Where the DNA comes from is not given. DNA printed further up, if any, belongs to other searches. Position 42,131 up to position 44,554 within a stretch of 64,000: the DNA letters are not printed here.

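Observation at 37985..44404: Surface protein with discoidin domain followed by a dual SGNH + SASA esterase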

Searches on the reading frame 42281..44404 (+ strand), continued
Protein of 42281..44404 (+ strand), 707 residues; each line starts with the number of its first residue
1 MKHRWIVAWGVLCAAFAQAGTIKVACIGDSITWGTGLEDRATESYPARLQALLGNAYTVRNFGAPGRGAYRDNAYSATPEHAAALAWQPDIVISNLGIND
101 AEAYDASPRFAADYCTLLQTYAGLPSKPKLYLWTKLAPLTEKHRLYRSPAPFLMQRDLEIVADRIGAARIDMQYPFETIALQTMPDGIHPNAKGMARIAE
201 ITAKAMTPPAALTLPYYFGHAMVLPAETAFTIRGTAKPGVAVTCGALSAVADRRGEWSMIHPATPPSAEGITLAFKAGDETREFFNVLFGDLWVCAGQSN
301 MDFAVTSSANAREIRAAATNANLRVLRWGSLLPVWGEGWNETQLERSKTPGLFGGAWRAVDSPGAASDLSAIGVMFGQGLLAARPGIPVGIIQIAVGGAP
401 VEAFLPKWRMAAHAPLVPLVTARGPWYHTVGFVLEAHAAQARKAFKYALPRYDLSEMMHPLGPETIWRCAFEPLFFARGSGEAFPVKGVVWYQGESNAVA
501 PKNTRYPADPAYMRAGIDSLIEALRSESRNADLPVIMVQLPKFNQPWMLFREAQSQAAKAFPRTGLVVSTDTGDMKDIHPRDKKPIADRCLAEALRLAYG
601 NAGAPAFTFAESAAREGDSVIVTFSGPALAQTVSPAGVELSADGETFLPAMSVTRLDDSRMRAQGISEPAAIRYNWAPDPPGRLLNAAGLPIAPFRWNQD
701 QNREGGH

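Call 15: find_homologous_proteins(query=window:42281-44404:+, max_evalue=1e-10)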
Query window:42281-44404:+ (707 aa): 1063 proteins with E <= 1e-10 among 8000 candidates; the best 120 are listed.
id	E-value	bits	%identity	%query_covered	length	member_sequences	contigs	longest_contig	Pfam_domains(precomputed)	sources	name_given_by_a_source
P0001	0.0e+0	1623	100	100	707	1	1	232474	PF03629.25,PF13472.13,PF00657.29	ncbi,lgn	-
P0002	1.4e-212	726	51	99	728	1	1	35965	PF03629.25,PF13472.13,PF00657.29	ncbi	-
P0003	1.8e-134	468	41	98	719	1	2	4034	PF03629.25,PF13472.13,PF00657.29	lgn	-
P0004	3.6e-127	444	39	95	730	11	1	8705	PF03629.25,PF13472.13,PF00657.29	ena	-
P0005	5.2e-124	433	36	98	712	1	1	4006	PF03629.25,PF13472.13,PF00657.29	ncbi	-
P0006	2.8e-123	431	36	98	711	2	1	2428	PF03629.25,PF13472.13,PF00657.29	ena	-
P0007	8.6e-117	409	36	98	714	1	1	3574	PF03629.25,PF13472.13,PF00657.29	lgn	-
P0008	5.7e-116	407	36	98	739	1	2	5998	PF03629.25,PF13472.13,PF00657.29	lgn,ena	-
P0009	3.9e-115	404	43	81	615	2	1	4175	PF03629.25,PF13472.13,PF00657.29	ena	-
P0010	8.4e-114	399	35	98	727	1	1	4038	PF03629.25,PF13472.13,PF00657.29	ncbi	-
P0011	2.4e-113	398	34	98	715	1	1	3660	PF03629.25,PF13472.13,PF00657.29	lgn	-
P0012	4.6e-110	387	34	97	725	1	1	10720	PF03629.25,PF13472.13,PF00657.29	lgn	-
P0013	1.8e-109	385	36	96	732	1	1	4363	PF03629.25,PF13472.13,PF00657.29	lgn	-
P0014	5.8e-107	377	35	98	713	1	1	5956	PF03629.25,PF13472.13,PF00657.29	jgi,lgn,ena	-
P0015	5.9e-104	367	34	98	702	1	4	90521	PF03629.25,PF13472.13,PF00657.29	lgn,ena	-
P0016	1.2e-103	366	43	71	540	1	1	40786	PF03629.25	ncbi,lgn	-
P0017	2.4e-100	355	32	98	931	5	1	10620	PF03629.25,PF13472.13,PF00657.29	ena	-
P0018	2.5e-100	355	33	97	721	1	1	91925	PF03629.25,PF13472.13,PF00657.29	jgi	jgi:sialate O-acetylesterase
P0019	1.2e-99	353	33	98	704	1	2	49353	PF03629.25,PF13472.13,PF00657.29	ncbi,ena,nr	ncbi:MAG: GDSL-type esterase/lipase family protein [Lentisphaeraceae bacterium]|nr:GDSL-type esteras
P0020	1.7e-99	352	32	71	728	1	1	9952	PF03629.25,PF13472.13,PF00657.29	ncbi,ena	-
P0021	3.9e-98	348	43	69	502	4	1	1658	PF03629.25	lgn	-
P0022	6.4e-98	347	34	98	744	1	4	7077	PF03629.25,PF13472.13,PF00657.29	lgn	-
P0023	3.5e-96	341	34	96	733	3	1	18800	PF03629.25,PF13472.13,PF00657.29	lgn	-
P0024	5.2e-96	341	44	69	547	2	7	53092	PF03629.25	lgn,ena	-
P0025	7.6e-96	340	42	70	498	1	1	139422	PF03629.25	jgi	-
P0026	1.8e-95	339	34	95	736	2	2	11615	PF03629.25,PF13620.13,PF13472.13,PF00657.29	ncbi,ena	-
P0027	5.7e-94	334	28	69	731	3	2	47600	PF03629.25,PF13472.13,PF00657.29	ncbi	ncbi:MAG: GDSL-type esterase/lipase family protein [Akkermansiaceae bacterium]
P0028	7.5e-93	330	32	69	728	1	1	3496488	PF03629.25,PF13472.13,PF00657.29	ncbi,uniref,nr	ncbi:GDSL-type esterase/lipase family protein [Sulfuriroseicoccus oceanibius]|uniref:Uncharacterized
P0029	3.5e-92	328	30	69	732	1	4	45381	PF03629.25,PF13472.13,PF00657.29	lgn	-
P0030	5.6e-90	321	33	69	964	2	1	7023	PF03629.25,PF13472.13,PF00657.29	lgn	-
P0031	5.7e-90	321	33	96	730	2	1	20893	PF03629.25,PF13472.13,PF00657.29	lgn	-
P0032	2.0e-89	319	27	69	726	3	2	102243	PF03629.25,PF13472.13,PF00657.29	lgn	-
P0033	2.2e-89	319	32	71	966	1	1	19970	PF03629.25,PF13472.13,PF00657.29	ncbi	-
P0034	3.2e-89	318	28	68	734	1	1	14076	PF03629.25,PF13472.13,PF00657.29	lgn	-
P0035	1.9e-88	316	32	97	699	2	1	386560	PF03629.25,PF13472.13,PF00657.29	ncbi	ncbi:GDSL-type esterase/lipase family protein [Carboxylicivirga sp. N1E11]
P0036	5.4e-88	314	27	68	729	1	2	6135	PF03629.25,PF13472.13,PF00657.29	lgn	-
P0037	6.5e-88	314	31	95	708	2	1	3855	PF03629.25,PF13472.13,PF00657.29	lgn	-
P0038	1.1e-87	313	31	95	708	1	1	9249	PF03629.25,PF13472.13,PF00657.29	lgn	-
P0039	2.1e-87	312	31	95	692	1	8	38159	PF03629.25,PF13472.13,PF00657.29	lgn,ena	-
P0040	2.6e-87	312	31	95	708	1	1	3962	PF03629.25,PF13472.13,PF00657.29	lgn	-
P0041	2.8e-87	312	31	95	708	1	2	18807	PF03629.25,PF13472.13,PF00657.29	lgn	-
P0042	3.7e-87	311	31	95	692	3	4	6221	PF03629.25,PF13472.13,PF00657.29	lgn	-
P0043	4.1e-87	311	31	95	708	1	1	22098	PF03629.25,PF13472.13,PF00657.29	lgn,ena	-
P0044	7.1e-87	310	31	95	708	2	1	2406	PF03629.25,PF13472.13,PF00657.29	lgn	-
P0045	7.6e-87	310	31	95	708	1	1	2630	PF03629.25,PF13472.13,PF00657.29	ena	-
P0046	9.0e-87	310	31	95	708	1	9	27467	PF03629.25,PF13472.13,PF00657.29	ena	-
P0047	9.1e-87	310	31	95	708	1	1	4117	PF03629.25,PF13472.13,PF00657.29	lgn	-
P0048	9.2e-87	310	31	95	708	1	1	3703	PF03629.25,PF13472.13,PF00657.29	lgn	-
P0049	9.3e-87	310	31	95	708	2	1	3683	PF03629.25,PF13472.13,PF00657.29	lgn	-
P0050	1.1e-86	310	31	96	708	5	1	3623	PF03629.25,PF13472.13,PF00657.29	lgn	-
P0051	1.1e-86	310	32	95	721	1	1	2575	PF03629.25,PF13472.13,PF00657.29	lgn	-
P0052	1.3e-86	310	31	95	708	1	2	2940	PF03629.25,PF13472.13,PF00657.29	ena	-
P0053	1.3e-86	309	31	95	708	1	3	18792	PF03629.25,PF13472.13,PF00657.29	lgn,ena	-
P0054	1.6e-86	309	31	95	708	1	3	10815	PF03629.25,PF13472.13,PF00657.29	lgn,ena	-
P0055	1.8e-86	309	31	95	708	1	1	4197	PF03629.25,PF13472.13,PF00657.29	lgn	-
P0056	2.8e-86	308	31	95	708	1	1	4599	PF03629.25,PF13472.13,PF00657.29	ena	-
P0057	3.0e-86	308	31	95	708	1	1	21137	PF03629.25,PF13472.13,PF00657.29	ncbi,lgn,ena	-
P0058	3.1e-86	308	27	69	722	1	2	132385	PF03629.25,PF13472.13,PF00657.29,PF17936.8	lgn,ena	-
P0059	3.1e-86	308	31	95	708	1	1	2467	PF03629.25,PF13472.13,PF00657.29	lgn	-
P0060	3.8e-86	308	31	95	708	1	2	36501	PF03629.25,PF13472.13,PF00657.29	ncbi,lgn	-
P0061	4.2e-86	308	31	95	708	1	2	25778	PF03629.25,PF13472.13,PF00657.29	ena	-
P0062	5.0e-86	308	31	95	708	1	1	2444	PF03629.25,PF13472.13,PF00657.29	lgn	-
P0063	5.3e-86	307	31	95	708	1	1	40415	PF03629.25,PF13472.13,PF00657.29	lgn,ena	-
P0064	5.4e-86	307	31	95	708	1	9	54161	PF03629.25,PF13472.13,PF00657.29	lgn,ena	-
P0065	5.5e-86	307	31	69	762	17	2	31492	PF03629.25,PF13472.13,PF00657.29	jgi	-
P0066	6.0e-86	307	31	95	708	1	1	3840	PF03629.25,PF13472.13,PF00657.29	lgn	-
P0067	6.1e-86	307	31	96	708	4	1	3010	PF03629.25,PF13472.13,PF00657.29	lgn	-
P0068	7.1e-86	307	29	69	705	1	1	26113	PF03629.25,PF13472.13,PF00657.29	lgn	-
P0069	8.2e-86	307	31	95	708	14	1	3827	PF03629.25,PF13472.13,PF00657.29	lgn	-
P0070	8.7e-86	307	31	95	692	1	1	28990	PF03629.25,PF13472.13,PF00657.29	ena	-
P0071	9.7e-86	307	31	95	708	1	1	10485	PF03629.25,PF13472.13,PF00657.29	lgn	-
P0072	1.0e-85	307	31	95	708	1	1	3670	PF03629.25,PF13472.13,PF00657.29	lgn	-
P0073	1.1e-85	306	31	95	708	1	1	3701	PF03629.25,PF13472.13,PF00657.29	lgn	-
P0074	1.2e-85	306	31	96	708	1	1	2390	PF03629.25,PF13472.13,PF00657.29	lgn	-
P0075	1.3e-85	306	31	95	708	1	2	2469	PF03629.25,PF13472.13,PF00657.29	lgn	-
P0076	1.3e-85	306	31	95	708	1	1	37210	PF03629.25,PF13472.13,PF00657.29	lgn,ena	-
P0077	1.4e-85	306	33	70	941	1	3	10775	PF03629.25,PF13472.13,PF00657.29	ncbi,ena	-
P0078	1.4e-85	306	31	95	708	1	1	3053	PF03629.25,PF13472.13,PF00657.29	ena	-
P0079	1.5e-85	306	30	71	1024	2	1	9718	PF03629.25,PF13472.13,PF00657.29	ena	-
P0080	1.7e-85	306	30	95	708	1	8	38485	PF03629.25,PF13472.13,PF00657.29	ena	-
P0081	1.7e-85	306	31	95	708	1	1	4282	PF03629.25,PF13472.13,PF00657.29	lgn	-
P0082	1.8e-85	306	32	96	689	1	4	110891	PF03629.25,PF13472.13,PF00657.29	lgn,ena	-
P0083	2.0e-85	306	31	95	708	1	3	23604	PF03629.25,PF13472.13,PF00657.29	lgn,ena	-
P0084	2.3e-85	305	31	95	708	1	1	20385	PF03629.25,PF13472.13,PF00657.29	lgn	-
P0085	2.3e-85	305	31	95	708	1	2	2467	PF03629.25,PF13472.13,PF00657.29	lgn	-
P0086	2.5e-85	305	31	95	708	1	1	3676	PF03629.25,PF13472.13,PF00657.29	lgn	-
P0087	2.7e-85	305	30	95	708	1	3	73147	PF03629.25,PF13472.13,PF00657.29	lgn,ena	-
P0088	2.7e-85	305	31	95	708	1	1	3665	PF03629.25,PF13472.13,PF00657.29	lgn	-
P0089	2.8e-85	305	31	95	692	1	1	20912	PF03629.25,PF13472.13,PF00657.29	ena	-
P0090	3.1e-85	305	30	96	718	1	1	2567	PF03629.25,PF13472.13,PF00657.29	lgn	-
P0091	4.9e-85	304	37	84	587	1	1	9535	PF03629.25,PF13472.13,PF00657.29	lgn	-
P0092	5.3e-85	304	31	95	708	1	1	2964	PF03629.25,PF13472.13,PF00657.29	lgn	-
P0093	6.8e-85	304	31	95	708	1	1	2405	PF03629.25,PF13472.13,PF00657.29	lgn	-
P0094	8.0e-85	304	30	70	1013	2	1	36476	PF03629.25,PF13472.13,PF00657.29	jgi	jgi:sialate O-acetylesterase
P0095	8.2e-85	304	31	69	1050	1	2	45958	PF03629.25,PF13472.13,PF00657.29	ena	-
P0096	8.2e-85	304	31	96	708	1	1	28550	PF03629.25,PF13472.13,PF00657.29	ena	-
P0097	8.4e-85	304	30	95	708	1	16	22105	PF03629.25,PF13472.13,PF00657.29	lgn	-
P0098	8.5e-85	303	31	95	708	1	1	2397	PF03629.25,PF13472.13,PF00657.29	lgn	-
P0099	1.6e-84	303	32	96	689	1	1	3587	PF03629.25,PF13472.13,PF00657.29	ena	-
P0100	1.6e-84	303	31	95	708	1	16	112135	PF03629.25,PF13472.13,PF00657.29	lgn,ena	-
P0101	1.7e-84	302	32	98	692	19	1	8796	PF03629.25,PF13472.13,PF00657.29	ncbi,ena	-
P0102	2.0e-84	302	34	97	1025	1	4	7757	PF24996.1,PF07646.22,PF13964.13,PF24681.2,PF13415.13,PF03629.25,PF24981.2,PF01344.32,PF25210.2,PF13472.13,PF00657.29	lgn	-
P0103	2.1e-84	302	31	95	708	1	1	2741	PF03629.25,PF13472.13,PF00657.29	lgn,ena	-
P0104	2.6e-84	302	31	96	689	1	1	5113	PF03629.25,PF13472.13,PF00657.29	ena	-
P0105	3.1e-84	302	32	96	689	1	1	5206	PF03629.25,PF13472.13,PF00657.29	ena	-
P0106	3.2e-84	302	31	96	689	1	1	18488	PF03629.25,PF13472.13,PF00657.29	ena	-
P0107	3.4e-84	301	31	71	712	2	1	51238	PF03629.25,PF13472.13,PF00657.29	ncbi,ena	-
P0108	6.3e-84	301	29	69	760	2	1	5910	PF04311.21,PF03629.25,PF13472.13,PF00657.29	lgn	-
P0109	9.4e-84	300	32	95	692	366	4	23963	PF03629.25,PF13472.13,PF00657.29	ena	-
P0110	1.2e-83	300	31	97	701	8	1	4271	PF03629.25,PF13472.13,PF00657.29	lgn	-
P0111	1.3e-83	300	31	95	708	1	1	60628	PF03629.25,PF13472.13,PF00657.29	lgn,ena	-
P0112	1.5e-83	299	31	96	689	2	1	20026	PF03629.25,PF13472.13,PF00657.29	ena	-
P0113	1.7e-83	299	31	96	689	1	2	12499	PF03629.25,PF13472.13,PF00657.29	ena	-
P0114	1.8e-83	299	31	96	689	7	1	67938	PF03629.25,PF13472.13,PF00657.29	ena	-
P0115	2.0e-83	299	31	97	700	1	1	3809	PF03629.25,PF13472.13,PF00657.29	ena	-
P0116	2.3e-83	299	32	96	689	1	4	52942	PF03629.25,PF13472.13,PF00657.29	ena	-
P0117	4.4e-83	298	31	96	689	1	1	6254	PF03629.25,PF13472.13,PF00657.29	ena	-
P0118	4.8e-83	298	31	96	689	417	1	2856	PF03629.25,PF13472.13,PF00657.29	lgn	-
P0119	6.5e-83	297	32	96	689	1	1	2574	PF03629.25,PF13472.13,PF00657.29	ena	-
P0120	6.7e-83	297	31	96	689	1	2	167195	PF03629.25,PF13472.13,PF00657.29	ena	-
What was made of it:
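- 42281..44404 (+): ORF B: 707-aa exported two-module O-acetylesterase (NanS type). More than 1063 homologues were found, nearly all listed ones with the same Pfam pair (call 15).
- More than 1000 homologues share the architecture (call 15). A NanM-esterase fusion exists (P0102, call 15).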

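Call 16: find_encoding_contigs(protein=P0001, flank=10000, max_places=3)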
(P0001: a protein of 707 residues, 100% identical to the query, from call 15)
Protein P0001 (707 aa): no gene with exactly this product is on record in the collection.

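Call 17: list_cluster_members(proteins=[P0001, P0002, P0109, P0118, P0046, P0100, P0035, P0019])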
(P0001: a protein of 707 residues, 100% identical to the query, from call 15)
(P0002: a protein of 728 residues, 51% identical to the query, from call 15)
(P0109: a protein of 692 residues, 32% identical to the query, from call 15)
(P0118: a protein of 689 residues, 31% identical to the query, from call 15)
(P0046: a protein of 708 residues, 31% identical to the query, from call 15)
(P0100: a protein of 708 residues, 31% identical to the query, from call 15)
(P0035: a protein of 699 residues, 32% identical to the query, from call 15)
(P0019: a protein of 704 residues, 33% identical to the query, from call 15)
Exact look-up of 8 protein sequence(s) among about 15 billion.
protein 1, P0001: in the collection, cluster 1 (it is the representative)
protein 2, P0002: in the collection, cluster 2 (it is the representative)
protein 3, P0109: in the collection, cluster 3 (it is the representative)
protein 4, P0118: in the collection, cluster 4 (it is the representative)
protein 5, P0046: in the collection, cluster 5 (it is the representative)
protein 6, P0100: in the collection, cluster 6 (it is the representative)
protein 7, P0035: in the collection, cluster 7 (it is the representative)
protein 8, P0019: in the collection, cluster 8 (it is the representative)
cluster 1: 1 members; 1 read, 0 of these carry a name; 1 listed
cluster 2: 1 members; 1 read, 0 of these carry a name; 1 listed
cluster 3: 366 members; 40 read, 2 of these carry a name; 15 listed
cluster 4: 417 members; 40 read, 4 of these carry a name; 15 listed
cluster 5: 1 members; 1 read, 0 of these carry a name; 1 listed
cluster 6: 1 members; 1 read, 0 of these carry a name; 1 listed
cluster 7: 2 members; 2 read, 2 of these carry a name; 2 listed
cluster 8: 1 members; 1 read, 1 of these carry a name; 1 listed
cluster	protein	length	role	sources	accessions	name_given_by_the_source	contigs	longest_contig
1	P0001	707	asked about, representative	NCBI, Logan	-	-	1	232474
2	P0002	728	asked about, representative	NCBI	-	-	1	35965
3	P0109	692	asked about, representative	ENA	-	-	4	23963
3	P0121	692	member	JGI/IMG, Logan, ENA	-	sialate O-acetylesterase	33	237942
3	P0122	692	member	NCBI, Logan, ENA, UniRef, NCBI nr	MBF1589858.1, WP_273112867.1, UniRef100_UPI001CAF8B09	MAG: sialate O-acetylesterase [Prevotella shahii] | GDSL-type esterase/lipase family protein n=1 Tax=Hoylesella shahii TaxID=228603 ... | GDSL-type esterase/lipase family protein [Hoylesella shahii]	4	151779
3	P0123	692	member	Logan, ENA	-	-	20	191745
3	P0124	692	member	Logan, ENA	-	-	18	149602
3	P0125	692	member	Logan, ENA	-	-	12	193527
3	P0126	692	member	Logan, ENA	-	-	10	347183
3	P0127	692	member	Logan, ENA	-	-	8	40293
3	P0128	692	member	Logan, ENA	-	-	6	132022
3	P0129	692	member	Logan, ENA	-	-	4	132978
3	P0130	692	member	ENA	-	-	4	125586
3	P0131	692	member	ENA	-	-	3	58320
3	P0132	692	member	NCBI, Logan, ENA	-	-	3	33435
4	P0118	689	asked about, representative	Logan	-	-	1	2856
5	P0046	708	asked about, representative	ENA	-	-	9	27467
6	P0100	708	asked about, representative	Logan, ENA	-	-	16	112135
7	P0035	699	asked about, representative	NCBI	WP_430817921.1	GDSL-type esterase/lipase family protein [Carboxylicivirga sp. N1E11]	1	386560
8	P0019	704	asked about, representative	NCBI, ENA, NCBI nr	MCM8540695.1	MAG: GDSL-type esterase/lipase family protein [Lentisphaeraceae bacterium] | GDSL-type esterase/lipase family protein [Lentisphaeraceae bacterium]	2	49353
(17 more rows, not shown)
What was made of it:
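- Closest known: Tannerella forsythia NanS. Same: Many Bacteroidota homologues of ORF B with that Pfam pair are named sialate O-acetylesterase (calls 15, 17).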

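Call 23: find_encoding_contigs(protein=P0002, flank=10000, max_places=3)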
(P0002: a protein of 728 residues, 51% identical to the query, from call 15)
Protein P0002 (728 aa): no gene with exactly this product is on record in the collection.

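Call 67: find_encoding_contigs(protein=P0015, flank=8000, max_places=1)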
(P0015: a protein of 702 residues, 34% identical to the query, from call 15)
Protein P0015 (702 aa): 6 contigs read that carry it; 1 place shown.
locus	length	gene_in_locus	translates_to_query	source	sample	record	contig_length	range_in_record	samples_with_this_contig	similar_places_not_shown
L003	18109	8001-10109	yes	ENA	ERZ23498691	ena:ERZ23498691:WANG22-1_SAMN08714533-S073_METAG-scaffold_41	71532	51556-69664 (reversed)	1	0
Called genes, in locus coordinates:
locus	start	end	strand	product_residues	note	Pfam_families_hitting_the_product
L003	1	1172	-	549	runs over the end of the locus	PF02012:BNR (faint), PF24316:Tli3 (faint), PF13859:BNR_3, PF25852:DUF6242_C (faint), PF13088:BNR_2, PF15902:Sortilin-Vps10 (faint)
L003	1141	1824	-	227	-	-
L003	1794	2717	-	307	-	PF00701:DHDPS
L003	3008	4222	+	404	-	PF07221:GlcNAc_2-epim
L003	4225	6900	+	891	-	PF24996:NANM, PF25210:Kelch_FKB95 (weak), PF24681:Kelch_KLHDC2_KLHL20_DRC7, PF13418:Beta-prop_TYW4 (weak), PF24981:Beta-prop_ATRN-LZTR1, PF13415:Beta-prop_FBX42 (weak), PF24996:NANM, PF00474:SSF, +3 more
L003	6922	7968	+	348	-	PF00392:GntR, PF08279:HTH_11 (weak)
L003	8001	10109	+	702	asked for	PF00657:Lipase_GDSL, PF13472:Lipase_GDSL_2, PF03629:SASA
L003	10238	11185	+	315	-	-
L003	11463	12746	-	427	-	PF16656:Pur_ac_phosph_N, PF00149:Metallophos (weak)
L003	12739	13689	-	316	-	-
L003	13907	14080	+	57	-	-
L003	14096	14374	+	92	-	PF13905:Thioredoxin_8 (weak)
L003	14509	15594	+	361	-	-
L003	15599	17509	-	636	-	PF00326:Peptidase_S9, PF13472:Lipase_GDSL_2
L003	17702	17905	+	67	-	-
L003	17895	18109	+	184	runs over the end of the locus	PF07638:Sigma70_ECF, PF04542:Sigma70_r2, PF08281:Sigma70_r4_2, PF04545:Sigma70_r4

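Call 68: find_encoding_contigs(protein=P0018, flank=8000, max_places=1)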
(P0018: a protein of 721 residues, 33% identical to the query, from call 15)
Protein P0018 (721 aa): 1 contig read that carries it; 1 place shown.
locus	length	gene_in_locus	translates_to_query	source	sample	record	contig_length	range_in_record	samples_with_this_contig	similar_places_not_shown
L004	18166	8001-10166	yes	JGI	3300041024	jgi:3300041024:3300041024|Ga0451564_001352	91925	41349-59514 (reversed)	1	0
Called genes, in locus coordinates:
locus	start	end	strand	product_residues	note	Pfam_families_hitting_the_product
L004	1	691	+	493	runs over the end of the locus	PF00884:Sulfatase, PF01663:Phosphodiest (faint), PF16347:SGSH_C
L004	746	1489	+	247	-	PF02585:PIG-L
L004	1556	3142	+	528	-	PF14873:BNR_assoc_N, PF13859:BNR_3, PF13088:BNR_2, PF24316:Tli3 (faint), PF02012:BNR (faint)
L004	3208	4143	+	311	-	PF00701:DHDPS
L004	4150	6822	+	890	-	PF24996:NANM, PF01344:Kelch_1 (faint), PF13415:Beta-prop_FBX42 (faint), PF24981:Beta-prop_ATRN-LZTR1 (faint), PF24681:Kelch_KLHDC2_KLHL20_DRC7, PF24996:NANM, PF00474:SSF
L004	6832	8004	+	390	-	PF07221:GlcNAc_2-epim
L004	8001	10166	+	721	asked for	PF00657:Lipase_GDSL (weak), PF13472:Lipase_GDSL_2, PF03629:SASA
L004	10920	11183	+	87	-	-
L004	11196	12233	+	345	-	-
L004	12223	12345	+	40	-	-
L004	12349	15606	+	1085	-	-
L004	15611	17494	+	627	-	PF02171:Piwi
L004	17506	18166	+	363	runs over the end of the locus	PF13289:SIR2_2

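Call 69: find_encoding_contigs(protein=P0012, flank=8000, max_places=1)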
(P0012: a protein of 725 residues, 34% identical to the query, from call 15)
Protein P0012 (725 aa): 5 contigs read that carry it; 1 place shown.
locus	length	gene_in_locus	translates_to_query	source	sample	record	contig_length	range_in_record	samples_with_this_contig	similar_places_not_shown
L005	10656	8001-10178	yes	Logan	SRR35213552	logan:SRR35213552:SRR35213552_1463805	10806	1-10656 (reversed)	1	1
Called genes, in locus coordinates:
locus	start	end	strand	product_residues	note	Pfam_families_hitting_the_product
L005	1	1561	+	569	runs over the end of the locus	?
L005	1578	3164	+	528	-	PF13859:BNR_3, PF24316:Tli3 (faint), PF13088:BNR_2, PF02012:BNR (faint)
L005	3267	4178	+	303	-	PF00701:DHDPS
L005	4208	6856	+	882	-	PF13415:Beta-prop_FBX42 (faint), PF24981:Beta-prop_ATRN-LZTR1 (faint), PF24996:NANM, PF01344:Kelch_1 (faint), PF24681:Kelch_KLHDC2_KLHL20_DRC7, PF24996:NANM, PF00474:SSF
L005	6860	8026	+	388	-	PF07221:GlcNAc_2-epim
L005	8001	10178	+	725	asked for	PF00657:Lipase_GDSL, PF13472:Lipase_GDSL_2, PF03629:SASA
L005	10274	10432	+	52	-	-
